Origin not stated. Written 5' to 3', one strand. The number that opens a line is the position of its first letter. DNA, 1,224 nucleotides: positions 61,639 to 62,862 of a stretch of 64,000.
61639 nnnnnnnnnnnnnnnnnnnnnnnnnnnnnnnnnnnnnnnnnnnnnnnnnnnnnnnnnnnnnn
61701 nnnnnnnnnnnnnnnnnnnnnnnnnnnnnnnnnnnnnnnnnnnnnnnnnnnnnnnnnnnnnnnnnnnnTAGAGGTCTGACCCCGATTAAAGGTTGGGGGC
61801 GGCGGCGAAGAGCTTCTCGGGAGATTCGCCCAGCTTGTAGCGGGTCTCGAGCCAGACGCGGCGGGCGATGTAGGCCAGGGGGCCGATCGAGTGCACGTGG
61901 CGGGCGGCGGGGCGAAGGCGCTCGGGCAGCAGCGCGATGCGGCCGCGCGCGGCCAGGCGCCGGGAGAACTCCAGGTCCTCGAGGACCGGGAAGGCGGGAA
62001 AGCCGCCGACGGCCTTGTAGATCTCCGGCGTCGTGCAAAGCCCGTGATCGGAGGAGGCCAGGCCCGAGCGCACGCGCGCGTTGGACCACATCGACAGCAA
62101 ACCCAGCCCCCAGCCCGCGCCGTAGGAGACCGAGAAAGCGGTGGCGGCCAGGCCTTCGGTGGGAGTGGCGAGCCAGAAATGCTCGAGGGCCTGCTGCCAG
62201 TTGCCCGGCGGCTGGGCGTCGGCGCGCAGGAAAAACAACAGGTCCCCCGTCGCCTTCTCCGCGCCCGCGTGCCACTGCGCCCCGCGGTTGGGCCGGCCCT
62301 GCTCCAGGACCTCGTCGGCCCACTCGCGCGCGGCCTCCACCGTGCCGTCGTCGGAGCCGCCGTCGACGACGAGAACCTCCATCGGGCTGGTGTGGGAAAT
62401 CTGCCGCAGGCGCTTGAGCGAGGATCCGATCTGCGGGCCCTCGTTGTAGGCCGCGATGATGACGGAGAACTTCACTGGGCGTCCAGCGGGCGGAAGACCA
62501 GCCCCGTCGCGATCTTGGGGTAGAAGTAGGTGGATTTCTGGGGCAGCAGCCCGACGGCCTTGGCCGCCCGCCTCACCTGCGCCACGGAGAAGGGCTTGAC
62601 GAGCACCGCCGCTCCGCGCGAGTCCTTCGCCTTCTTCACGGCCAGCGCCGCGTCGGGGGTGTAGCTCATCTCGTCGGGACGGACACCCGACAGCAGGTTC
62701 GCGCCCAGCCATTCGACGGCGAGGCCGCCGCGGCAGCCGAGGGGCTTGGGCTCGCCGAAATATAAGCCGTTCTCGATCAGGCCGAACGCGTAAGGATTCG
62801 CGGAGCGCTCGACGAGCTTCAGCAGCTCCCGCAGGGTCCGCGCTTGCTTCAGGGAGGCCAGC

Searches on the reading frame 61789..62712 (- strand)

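Call 76: search_protein_families(library=pfam, proteins=[window:61789-62712:-], max_evalue=0.001)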
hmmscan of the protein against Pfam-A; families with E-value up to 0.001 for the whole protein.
window:61789-62712:- (308 aa): 2 families
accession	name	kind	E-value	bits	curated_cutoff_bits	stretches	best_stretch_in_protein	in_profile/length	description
PF00535.33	Glycos_transf_2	-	4.9e-17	62.8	23.3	1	83-195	1-118/168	Glycosyl transferase family 2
PF13641.12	Glyco_tranf_2_3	-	2.5e-06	28.1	27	1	82-266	3-208/230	Glycosyltransferase like family 2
